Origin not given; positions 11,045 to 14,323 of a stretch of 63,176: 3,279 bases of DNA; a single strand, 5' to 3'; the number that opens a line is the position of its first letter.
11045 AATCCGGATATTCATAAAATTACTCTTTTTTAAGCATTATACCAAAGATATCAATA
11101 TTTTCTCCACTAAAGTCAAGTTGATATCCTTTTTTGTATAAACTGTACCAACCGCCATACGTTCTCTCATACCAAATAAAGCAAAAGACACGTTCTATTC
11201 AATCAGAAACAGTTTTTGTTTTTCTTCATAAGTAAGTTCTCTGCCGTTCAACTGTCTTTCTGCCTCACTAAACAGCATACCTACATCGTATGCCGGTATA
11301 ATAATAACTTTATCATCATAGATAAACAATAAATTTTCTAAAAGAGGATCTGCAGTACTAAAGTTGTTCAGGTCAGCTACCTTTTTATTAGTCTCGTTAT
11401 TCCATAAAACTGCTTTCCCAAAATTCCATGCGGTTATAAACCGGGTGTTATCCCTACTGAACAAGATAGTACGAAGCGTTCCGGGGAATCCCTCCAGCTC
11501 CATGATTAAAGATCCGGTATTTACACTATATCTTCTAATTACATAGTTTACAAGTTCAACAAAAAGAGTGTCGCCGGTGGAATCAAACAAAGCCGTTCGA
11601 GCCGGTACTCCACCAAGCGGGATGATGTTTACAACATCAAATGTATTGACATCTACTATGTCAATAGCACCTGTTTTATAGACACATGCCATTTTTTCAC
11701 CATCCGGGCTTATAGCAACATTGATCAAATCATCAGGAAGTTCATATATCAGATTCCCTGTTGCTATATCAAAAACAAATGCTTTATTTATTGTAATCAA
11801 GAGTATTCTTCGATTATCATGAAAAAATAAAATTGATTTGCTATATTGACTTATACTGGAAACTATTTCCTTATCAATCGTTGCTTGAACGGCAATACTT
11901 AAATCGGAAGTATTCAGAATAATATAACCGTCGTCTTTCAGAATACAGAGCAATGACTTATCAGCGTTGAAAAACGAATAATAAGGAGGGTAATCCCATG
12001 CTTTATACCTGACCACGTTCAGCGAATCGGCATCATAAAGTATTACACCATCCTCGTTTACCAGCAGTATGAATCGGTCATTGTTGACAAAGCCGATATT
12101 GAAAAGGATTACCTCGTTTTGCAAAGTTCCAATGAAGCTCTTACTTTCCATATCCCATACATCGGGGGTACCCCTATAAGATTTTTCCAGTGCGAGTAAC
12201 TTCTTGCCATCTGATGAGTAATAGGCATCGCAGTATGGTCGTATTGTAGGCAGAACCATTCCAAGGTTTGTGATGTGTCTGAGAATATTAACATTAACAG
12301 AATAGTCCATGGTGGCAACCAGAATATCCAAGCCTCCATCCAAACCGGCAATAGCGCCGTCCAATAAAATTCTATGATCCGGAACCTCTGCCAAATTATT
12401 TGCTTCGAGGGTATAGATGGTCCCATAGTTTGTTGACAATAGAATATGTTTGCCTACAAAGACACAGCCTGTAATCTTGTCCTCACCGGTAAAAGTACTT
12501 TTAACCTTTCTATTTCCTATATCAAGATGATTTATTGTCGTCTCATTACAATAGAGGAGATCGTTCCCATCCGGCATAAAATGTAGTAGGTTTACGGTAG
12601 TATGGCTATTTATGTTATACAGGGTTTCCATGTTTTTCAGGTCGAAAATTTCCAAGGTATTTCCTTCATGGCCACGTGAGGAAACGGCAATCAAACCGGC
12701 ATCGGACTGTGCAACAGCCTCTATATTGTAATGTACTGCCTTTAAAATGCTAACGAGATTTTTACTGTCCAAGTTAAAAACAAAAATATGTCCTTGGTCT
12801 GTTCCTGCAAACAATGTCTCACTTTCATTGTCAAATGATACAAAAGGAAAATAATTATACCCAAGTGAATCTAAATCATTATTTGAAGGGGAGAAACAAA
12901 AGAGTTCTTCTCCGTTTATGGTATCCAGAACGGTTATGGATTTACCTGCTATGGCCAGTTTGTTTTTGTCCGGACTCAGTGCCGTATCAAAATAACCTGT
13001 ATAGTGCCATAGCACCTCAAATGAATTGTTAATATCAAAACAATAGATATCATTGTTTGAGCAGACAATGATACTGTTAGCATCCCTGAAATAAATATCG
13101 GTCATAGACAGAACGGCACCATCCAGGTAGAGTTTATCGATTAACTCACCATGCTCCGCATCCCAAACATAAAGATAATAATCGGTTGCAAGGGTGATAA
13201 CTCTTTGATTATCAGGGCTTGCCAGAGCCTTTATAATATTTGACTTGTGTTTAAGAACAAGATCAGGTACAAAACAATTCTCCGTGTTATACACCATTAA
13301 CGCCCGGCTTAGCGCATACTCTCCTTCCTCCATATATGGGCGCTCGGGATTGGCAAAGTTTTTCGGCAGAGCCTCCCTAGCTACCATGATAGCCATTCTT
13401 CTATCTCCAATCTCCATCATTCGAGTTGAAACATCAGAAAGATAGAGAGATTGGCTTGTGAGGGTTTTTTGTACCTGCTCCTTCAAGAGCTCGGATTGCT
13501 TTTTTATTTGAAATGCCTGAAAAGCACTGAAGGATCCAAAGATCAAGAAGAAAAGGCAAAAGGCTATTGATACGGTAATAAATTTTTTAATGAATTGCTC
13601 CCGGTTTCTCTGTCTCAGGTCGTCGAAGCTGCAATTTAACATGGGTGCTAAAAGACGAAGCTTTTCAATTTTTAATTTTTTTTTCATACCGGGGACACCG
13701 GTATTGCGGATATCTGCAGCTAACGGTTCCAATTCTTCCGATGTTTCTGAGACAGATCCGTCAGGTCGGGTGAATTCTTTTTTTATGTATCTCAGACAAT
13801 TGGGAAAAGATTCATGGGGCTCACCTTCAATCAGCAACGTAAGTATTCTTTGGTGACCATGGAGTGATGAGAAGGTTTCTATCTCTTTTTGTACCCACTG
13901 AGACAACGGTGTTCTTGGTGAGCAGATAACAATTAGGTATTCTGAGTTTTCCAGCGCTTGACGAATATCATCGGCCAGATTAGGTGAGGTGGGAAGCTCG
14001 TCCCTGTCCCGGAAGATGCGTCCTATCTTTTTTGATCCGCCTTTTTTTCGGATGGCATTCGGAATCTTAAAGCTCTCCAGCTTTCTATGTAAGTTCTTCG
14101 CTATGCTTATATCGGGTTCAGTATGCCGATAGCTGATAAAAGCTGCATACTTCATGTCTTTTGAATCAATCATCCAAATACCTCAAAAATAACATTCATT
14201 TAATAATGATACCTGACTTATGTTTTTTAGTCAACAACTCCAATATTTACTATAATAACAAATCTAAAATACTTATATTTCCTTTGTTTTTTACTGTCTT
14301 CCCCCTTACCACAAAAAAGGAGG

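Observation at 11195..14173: Orphan TIR - transmembrane helix - beta-propeller protein with Toll-like-receptor-like topology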

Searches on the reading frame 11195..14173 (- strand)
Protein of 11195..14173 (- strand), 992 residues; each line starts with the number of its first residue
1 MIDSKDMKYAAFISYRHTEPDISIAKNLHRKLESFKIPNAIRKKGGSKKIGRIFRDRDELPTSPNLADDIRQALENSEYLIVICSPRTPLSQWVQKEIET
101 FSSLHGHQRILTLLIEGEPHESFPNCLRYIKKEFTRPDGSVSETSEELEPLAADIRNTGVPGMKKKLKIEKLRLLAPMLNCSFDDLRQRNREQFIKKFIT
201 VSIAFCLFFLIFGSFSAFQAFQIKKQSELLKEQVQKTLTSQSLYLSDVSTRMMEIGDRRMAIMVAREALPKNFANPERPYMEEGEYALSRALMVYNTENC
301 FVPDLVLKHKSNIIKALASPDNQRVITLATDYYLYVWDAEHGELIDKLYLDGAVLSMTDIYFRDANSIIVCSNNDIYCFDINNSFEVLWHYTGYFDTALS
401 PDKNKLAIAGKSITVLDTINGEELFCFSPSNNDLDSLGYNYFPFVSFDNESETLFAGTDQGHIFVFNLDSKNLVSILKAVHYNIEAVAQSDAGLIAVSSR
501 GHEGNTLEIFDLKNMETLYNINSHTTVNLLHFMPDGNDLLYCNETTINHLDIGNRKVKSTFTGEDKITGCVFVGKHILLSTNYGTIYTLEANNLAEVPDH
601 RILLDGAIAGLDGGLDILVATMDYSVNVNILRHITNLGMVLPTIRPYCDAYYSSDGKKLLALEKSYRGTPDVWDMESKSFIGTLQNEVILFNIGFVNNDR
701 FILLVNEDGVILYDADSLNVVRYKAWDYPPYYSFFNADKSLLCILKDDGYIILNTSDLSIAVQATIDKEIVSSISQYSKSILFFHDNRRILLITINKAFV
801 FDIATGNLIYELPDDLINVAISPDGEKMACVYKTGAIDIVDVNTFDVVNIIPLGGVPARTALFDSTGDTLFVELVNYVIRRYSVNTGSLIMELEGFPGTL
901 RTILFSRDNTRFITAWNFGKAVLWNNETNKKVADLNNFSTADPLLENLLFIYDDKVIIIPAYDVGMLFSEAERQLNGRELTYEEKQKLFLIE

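Call 3: search_protein_families(library=pfam, proteins=[window:11195-14173:-], max_evalue=1)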
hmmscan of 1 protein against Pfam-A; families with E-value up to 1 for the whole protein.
window:11195-14173:- (992 aa): 33 families (the best 25 are shown)
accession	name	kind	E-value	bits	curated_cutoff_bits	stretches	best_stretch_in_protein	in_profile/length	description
PF25174.1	Beta-prop_THOC3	-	2.8e-27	95.9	305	4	308-541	44-271/272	THOC3 beta-propeller domain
PF25173.1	Beta-prop_WDR3_1st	-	2.8e-17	63.5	154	3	461-581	9-131/184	WDR3 first beta-propeller domain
PF23414.1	Beta-prop_EML_2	-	5.4e-13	49.4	90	3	812-938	38-165/266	Echinoderm microtubule-associated protein second beta-propeller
PF24814.1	WD40_Prp19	-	4.6e-12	46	320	2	455-545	151-241/281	Prp19 WD40 domain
PF24807.1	WD40_CDC20-Fz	-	2.2e-11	44.1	200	2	440-516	52-124/292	CDC20/Fizzy WD40 domain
PF25171.1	Beta-prop_WDR36-Utp21_1st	-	2.7e-10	40.6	80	2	305-482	60-236/266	WDR36/Utp21 first beta-propeller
PF25172.1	Beta-prop_WDR3_2nd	-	9.5e-10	38.6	140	1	445-543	5-99/293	WDR3 second beta-propeller domain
PF24796.1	WDR55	-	1.1e-09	38.2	200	1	445-600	59-217/296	WDR55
PF25168.1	Beta-prop_WDR36-Utp21_2nd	-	1.4e-09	38.2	84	2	307-358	237-288/335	WDR36/Utp21 second beta-propeller domain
PF13676.11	TIR_2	-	2.3e-09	38.2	28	1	12-129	2-105/122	TIR domain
PF08937.16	ThsB_TIR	-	5e-09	36.9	21.2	1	12-116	1-96/100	Thoeris protein ThsB, TIR-like domain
PF24805.1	EIF3I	-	9.9e-09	35.2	200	2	445-531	152-236/324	EIF3I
PF13570.13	Beta-prop_ACSF4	-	2.1e-08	34.4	133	1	315-392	94-172/329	Beta-alanine-activating enzyme, beta-propeller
PF23393.2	Beta-prop_WDR90_POC16_2nd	-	4.1e-08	33.2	60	1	824-930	5-111/291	WDR90/POC16, second beta-propeller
PF24817.1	WD40_WDHD1_1st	-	1e-07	31.9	109.9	0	405-479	193-262/291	WDHD1 first WD40 domain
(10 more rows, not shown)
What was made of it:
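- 13790..14149 (-): TIR domain core, aa 9-128 (betaA 9-14 to the alphaD region). TIR_2 38.2 bits and ThsB_TIR 36.9 bits, both above cut-off (call 3).
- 11294..13282 (-): Tandem WD40-type beta-propellers, aa 298-960 (about 63 strands, about 15-16 blades); the fast-evolving putative sensor. Pfam propeller hits (call 3).
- On TIR domain (Pfam TIR_2 / STIR clan): TIR_2 38.2 bits against 28; ThsB_TIR 36.9 bits against 21.2 (call 3).
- On WD40 beta-propeller superfamily: Multiple WD40-clan hits with E-values down to 2.8e-27, below the family-specific cut-offs (call 3).
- Checked: Pfam TIR_2 scores 38.2 bits (cut-off 28) over aa 12-129, and ThsB_TIR scores 36.9 bits (cut-off 21.2) (call 3). Many WD40-type propeller profiles hit aa ~300-940, with E-values down to 3e-27 (call 3).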

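Call 4: search_protein_families(library=padloc, proteins=[window:11195-14173:-], max_evalue=1)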
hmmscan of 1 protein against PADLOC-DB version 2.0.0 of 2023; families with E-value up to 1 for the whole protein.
window:11195-14173:- (992 aa): 3 families
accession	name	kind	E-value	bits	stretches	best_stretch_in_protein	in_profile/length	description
PDLC02012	SAVED5--SAVED_TIR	-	1.9e-06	25.2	1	11-116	16-105/404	-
PDLC05062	PDC-S66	-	0.004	14.6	1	52-103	177-228/282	-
PDLC02919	HEAT-ARM_XIII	-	0.07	8.4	1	314-475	12-160/1972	-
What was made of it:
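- On CBASS / Pycsar TIR effectors: The PADLOC SAVED_TIR hit covers only the TIR part (E 1.9e-6; call 4).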

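Call 5: search_protein_families(library=ncbifam, proteins=[window:11195-14173:-], max_evalue=1)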
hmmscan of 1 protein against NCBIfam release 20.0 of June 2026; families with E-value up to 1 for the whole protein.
window:11195-14173:- (992 aa): 2 families
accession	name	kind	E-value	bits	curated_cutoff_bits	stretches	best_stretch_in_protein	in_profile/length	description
NF042941.1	Retron_TIR_antiphage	equivalog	0.01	14.7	600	1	52-116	368-434/464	TIR domain-containing anti-phage reverse transcriptase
NF058526.1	Thoeris_type3_ThcB4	equivalog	0.15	10.9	220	1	12-100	131-204/375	Thoeris type III anti-phage system protein ThcB4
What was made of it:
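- On Thoeris: Thoeris models in NCBIfam and PADLOC are not matched (calls 4, 5).
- No PADLOC or NCBIfam defence model matches beyond the TIR part (calls 4, 5).
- Tried and rejected: PADLOC and NCBIfam gave only weak TIR-part hits (calls 4, 5).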

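Call 9: find_homologous_proteins(query=window:11195-14173:-, max_evalue=0.001)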
Query window:11195-14173:- (992 aa): 3124 proteins with E <= 0.001 among 8000 candidates; the best 120 are listed.
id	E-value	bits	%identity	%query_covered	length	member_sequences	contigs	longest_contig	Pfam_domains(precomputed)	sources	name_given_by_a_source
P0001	0.0e+0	2254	100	100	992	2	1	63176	PF25168.2,PF23410.5,PF25174.2,PF24814.2,PF24805.2,PF23381.2,PF25173.2,PF25171.2,PF12894.14,PF13570.14,PF25175.2,PF24817.2,PF13676.12,PF24796.2,PF24780.2,PF23393.3,PF25172.2,PF24807.2,PF23414.2,PF08937.17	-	-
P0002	1.0e-203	697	40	99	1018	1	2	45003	PF25168.2,PF23586.3,PF24105.2,PF24805.2,PF24817.2,PF23393.3,PF00400.39,PF23414.2,PF08937.17,PF23775.2,PF25174.2,PF24814.2,PF23381.2,PF25173.2,PF25171.2,PF12894.14,PF25175.2,PF13676.12,PF24796.2,PF16755.12,PF23409.2,PF01582.26,PF25172.2,PF24782.3,PF24807.2,PF25047.1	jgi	jgi:WD40 repeat protein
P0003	5.0e-203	695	40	99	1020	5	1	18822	PF25168.2,PF23586.3,PF24105.2,PF24805.2,PF13570.14,PF24817.2,PF23393.3,PF00400.39,PF04053.21,PF23414.2,PF08937.17,PF23775.2,PF25174.2,PF24814.2,PF23381.2,PF25173.2,PF23383.2,PF25171.2,PF12894.14,PF25175.2,PF13676.12,PF24796.2,PF16755.12,PF23409.2,PF01582.26,PF25172.2,PF24782.3,PF24807.2,PF25047.1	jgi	-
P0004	1.5e-200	687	39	100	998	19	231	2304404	PF25168.2,PF23586.3,PF13360.14,PF24105.2,PF24805.2,PF23342.2,PF13570.14,PF24817.2,PF02239.23,PF23393.3,PF25460.2,PF00400.39,PF23414.2,PF08937.17,PF23410.5,PF23775.2,PF25174.2,PF24814.2,PF23381.2,PF25173.2,PF25171.2,PF12894.14,PF25175.2,PF13676.12,PF24796.2,PF16755.12,PF23409.2,PF01582.26,PF25172.2,P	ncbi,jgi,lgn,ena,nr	ncbi:MAG: TIR domain-containing protein [Clostridiaceae bacterium]|jgi:WD40 repeat protein|nr:TIR do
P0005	2.5e-195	669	38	100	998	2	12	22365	PF25168.2,PF23586.3,PF13360.14,PF24105.2,PF24805.2,PF23342.2,PF13570.14,PF24817.2,PF23393.3,PF23389.2,PF24797.2,PF25460.2,PF00400.39,PF23414.2,PF08937.17,PF23775.2,PF25174.2,PF24814.2,PF23381.2,PF25173.2,PF23383.2,PF25171.2,PF12894.14,PF25175.2,PF13676.12,PF24796.2,PF24780.2,PF01582.26,PF25172.2,PF2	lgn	-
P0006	1.4e-193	664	38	99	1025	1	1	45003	PF25168.2,PF23586.3,PF24805.2,PF13570.14,PF24817.2,PF23393.3,PF00400.39,PF23414.2,PF08937.17,PF23410.5,PF23775.2,PF25174.2,PF24814.2,PF23381.2,PF25173.2,PF25171.2,PF12894.14,PF25175.2,PF13676.12,PF24796.2,PF16755.12,PF23409.2,PF25172.2,PF24807.2,PF26550.2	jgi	jgi:WD40 repeat protein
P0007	3.8e-193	662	39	100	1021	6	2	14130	PF25168.2,PF23586.3,PF13360.14,PF24105.2,PF24805.2,PF13570.14,PF24817.2,PF23393.3,PF00400.39,PF04053.21,PF23414.2,PF08937.17,PF23410.5,PF25174.2,PF24814.2,PF23381.2,PF25173.2,PF25171.2,PF12894.14,PF25175.2,PF13676.12,PF24796.2,PF23409.2,PF25172.2,PF24782.3,PF25391.2,PF24807.2,PF26550.2,PF23098.2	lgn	-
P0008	2.5e-191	656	38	100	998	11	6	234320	PF25168.2,PF23410.5,PF13360.14,PF25174.2,PF24814.2,PF24805.2,PF23381.2,PF25173.2,PF25171.2,PF12894.14,PF25175.2,PF24817.2,PF13676.12,PF24796.2,PF23409.2,PF01582.26,PF25172.2,PF24807.2,PF25047.1,PF26550.2,PF00400.39,PF23414.2,PF08937.17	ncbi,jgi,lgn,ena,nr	ncbi:MAG TPA: toll/interleukin-1 receptor domain-containing protein [Thermoclostridium sp.]|nr:toll/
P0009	2.8e-188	646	37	99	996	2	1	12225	PF25168.2,PF23586.3,PF13360.14,PF24805.2,PF13570.14,PF04841.20,PF24817.2,PF23393.3,PF00400.39,PF23414.2,PF08937.17,PF23410.5,PF25174.2,PF24814.2,PF23381.2,PF25173.2,PF25171.2,PF12894.14,PF25175.2,PF13676.12,PF24796.2,PF01582.26,PF25172.2,PF24782.3,PF24807.2,PF25047.1,PF23098.2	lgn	-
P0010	8.3e-187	641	37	99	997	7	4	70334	PF25168.2,PF23586.3,PF13360.14,PF24105.2,PF24805.2,PF24817.2,PF23393.3,PF25460.2,PF00400.39,PF23414.2,PF08937.17,PF25174.2,PF24814.2,PF23381.2,PF25173.2,PF25171.2,PF12894.14,PF25175.2,PF13676.12,PF24796.2,PF24780.2,PF01582.26,PF25172.2,PF24782.3,PF24807.2,PF25047.1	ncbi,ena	-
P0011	3.2e-182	626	38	99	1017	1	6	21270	PF25168.2,PF24105.2,PF24805.2,PF25048.2,PF24017.3,PF13570.14,PF24817.2,PF23393.3,PF00400.39,PF23414.2,PF08937.17,PF25174.2,PF24814.2,PF23381.2,PF25173.2,PF25171.2,PF12894.14,PF25175.2,PF13676.12,PF24796.2,PF01582.26,PF25172.2,PF24782.3,PF25391.2,PF24807.2,PF25047.1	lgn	-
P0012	4.8e-179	615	36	99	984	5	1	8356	PF25168.2,PF23586.3,PF13360.14,PF24105.2,PF24805.2,PF23342.2,PF13570.14,PF24817.2,PF23393.3,PF25460.2,PF00400.39,PF23414.2,PF08937.17,PF23775.2,PF25174.2,PF24814.2,PF23381.2,PF25173.2,PF23383.2,PF25171.2,PF12894.14,PF25175.2,PF13676.12,PF24796.2,PF24780.2,PF01582.26,PF25172.2,PF24807.2,PF25047.1,PF2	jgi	-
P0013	6.1e-178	612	36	99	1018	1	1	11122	PF25168.2,PF13360.14,PF24105.2,PF24805.2,PF13570.14,PF24817.2,PF23393.3,PF25460.2,PF00400.39,PF23414.2,PF08937.17,PF23410.5,PF25174.2,PF24814.2,PF23381.2,PF25173.2,PF25171.2,PF12894.14,PF25175.2,PF13676.12,PF24796.2,PF24780.2,PF16755.12,PF23409.2,PF25172.2,PF24782.3,PF25391.2,PF24807.2,PF25047.1,PF2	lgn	-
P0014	1.5e-174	601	37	99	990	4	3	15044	PF25168.2,PF23586.3,PF25174.2,PF24814.2,PF24805.2,PF23381.2,PF25173.2,PF25175.2,PF24817.2,PF13676.12,PF24796.2,PF23393.3,PF01582.26,PF25172.2,PF18975.7,PF24807.2,PF25047.1,PF00400.39,PF04053.21,PF23414.2,PF08937.17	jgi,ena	-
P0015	7.1e-173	595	37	99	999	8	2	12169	PF25168.2,PF23586.3,PF24805.2,PF13570.14,PF24817.2,PF23393.3,PF00400.39,PF04053.21,PF23414.2,PF08937.17,PF25174.2,PF24814.2,PF23381.2,PF25173.2,PF25171.2,PF12894.14,PF25175.2,PF13676.12,PF24796.2,PF01582.26,PF25172.2,PF24782.3,PF23869.2,PF24807.2,PF25047.1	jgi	-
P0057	3.0e-111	391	29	100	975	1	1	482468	PF23586.3,PF13360.14,PF25048.2,PF23342.2,PF02239.23,PF23393.3,PF23609.2,PF24797.2,PF20426.5,PF25460.2,PF11715.17,PF25178.1,PF23775.2,PF25173.2,PF23383.2,PF25171.2,PF12894.14,PF24780.2,PF25172.2,PF24782.3,PF08662.18,PF25047.1,PF26550.2,PF23098.2,PF25168.2,PF24105.2,PF24805.2,PF24017.3,PF13570.14,PF24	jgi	-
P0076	1.3e-93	333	25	100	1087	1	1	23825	PF25168.2,PF23769.2,PF23586.3,PF13360.14,PF24105.2,PF24805.2,PF25048.2,PF23342.2,PF13570.14,PF24817.2,PF23393.3,PF23389.2,PF24797.2,PF20426.5,PF25460.2,PF00400.39,PF11715.17,PF23414.2,PF25178.1,PF23775.2,PF25174.2,PF24814.2,PF23381.2,PF21029.4,PF25173.2,PF23383.2,PF25171.2,PF12894.14,PF25175.2,PF136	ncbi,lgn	ncbi:MAG: TIR domain-containing protein [Deltaproteobacteria bacterium]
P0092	6.6e-90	320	47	34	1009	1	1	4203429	PF25168.2,PF23769.2,PF23586.3,PF24105.2,PF24805.2,PF24817.2,PF23393.3,PF24797.2,PF25460.2,PF00400.39,PF23414.2,PF08937.17,PF25178.1,PF23410.5,PF23775.2,PF25174.2,PF24814.2,PF23381.2,PF25173.2,PF25171.2,PF12894.14,PF25175.2,PF13676.12,PF24796.2,PF24780.2,PF23409.2,PF01582.26,PF25172.2,PF25391.2,PF248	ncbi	-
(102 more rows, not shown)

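Call 19: find_related_loci(query=A1, collection=genome_contigs, flank=10000)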
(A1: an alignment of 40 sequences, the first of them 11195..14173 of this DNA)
Query A1 (992 aa) in genome_contigs; peptide patterns used: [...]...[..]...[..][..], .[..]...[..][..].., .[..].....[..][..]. (x = any residue, [..] = any of these).
600 stretches matched a pattern (row limit reached: there are more); 552 encode a relative of the query (tblastn E <= 1e-3); the best 80 are kept; 80 distinct loci.
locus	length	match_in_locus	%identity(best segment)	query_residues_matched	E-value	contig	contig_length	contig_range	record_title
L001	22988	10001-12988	39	1-990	0e+0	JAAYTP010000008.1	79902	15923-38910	MAG: Clostridiaceae bacterium isolate AS24abBPME_51 2699_AS24, whole genome shotgun sequence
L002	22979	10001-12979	37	8-992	0e+0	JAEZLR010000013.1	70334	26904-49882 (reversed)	MAG: Bacillota bacterium isolate OH_CDB_78 k127_1211136, whole genome shotgun sequence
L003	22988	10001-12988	38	1-990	0e+0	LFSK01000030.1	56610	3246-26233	MAG: Clostridiaceae bacterium DTU059 scaffold6275, whole genome shotgun sequence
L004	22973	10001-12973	35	1-990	7e-155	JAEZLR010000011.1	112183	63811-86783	MAG: Bacillota bacterium isolate OH_CDB_78 k127_1210373, whole genome shotgun sequence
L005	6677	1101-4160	36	8-990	5e-154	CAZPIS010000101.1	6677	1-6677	MAG TPA_asm: uncultured Ruminiclostridium sp. isolate SRP192927_co1_1126 genome assembly, contig: NODE_31256_length_6677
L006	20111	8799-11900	34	8-990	2e-152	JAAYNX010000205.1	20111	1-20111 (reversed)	MAG: Clostridiaceae bacterium isolate AS21ysBPME_283 170189_AS21, whole genome shotgun sequence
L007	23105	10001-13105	34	8-990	3e-152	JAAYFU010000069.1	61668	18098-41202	MAG: Clostridiaceae bacterium isolate AS09scLD_113 294821_AS09, whole genome shotgun sequence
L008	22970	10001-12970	35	8-992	2e-150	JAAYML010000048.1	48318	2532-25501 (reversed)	MAG: Candidatus Epulonipiscium sp. isolate AS20ysBPTH_2 31758_AS20, whole genome shotgun sequence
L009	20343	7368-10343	35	8-992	4e-146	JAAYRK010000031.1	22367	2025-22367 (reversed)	MAG: Candidatus Epulonipiscium sp. isolate AS23ysBPME_183 51707_AS23, whole genome shotgun sequence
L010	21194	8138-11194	36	8-990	1e-153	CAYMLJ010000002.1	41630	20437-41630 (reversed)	MAG TPA_asm: uncultured Ruminiclostridium sp. isolate binchicken_co39_297 genome assembly, contig: NODE_2203_length_4163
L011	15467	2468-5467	27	4-987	6e-96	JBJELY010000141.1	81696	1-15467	MAG: Roseburia sp. isolate EHIM02_bin.019 NODE_33_length_81696_cov_13.702245, whole genome shotgun sequence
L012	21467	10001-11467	37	2-491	8e-93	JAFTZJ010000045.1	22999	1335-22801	MAG: Lachnospiraceae bacterium isolate RGIG4288 Roe_deer_Colon.Co__c1493396, whole genome shotgun sequence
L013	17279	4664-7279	30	7-851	3e-92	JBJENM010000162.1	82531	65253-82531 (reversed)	MAG: Agathobacter sp. isolate PUUB24_bin.023 NODE_97_length_82531_cov_17.313910, whole genome shotgun sequence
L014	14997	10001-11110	44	8-380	3e-91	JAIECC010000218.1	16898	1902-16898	MAG: Lachnospiraceae bacterium isolate SC0385_S15_2 SC0385_S15_2_contig_218, whole genome shotgun sequence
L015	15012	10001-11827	33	8-596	9e-92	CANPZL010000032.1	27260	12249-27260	MAG: uncultured Lachnospiraceae bacterium isolate Lapin-002__bin73 genome assembly, contig: Lapin-002__NODE_2293_length_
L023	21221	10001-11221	41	2-384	4e-87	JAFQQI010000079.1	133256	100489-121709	MAG: Lachnospiraceae bacterium isolate RGIG2054 Goat_Colon-2__c492887, whole genome shotgun sequence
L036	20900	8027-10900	28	7-923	4e-82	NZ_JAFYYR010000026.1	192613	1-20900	MAG: Pseudobutyrivibrio sp. isolate RGIG7542 Water_buffalos_Omasum-1__c596158, whole genome shotgun sequence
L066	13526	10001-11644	36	5-436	9e-79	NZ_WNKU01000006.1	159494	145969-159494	Heliobacterium mobile strain DSM 6151 NODE_6_length_159494_cov_41.058, whole genome shotgun sequence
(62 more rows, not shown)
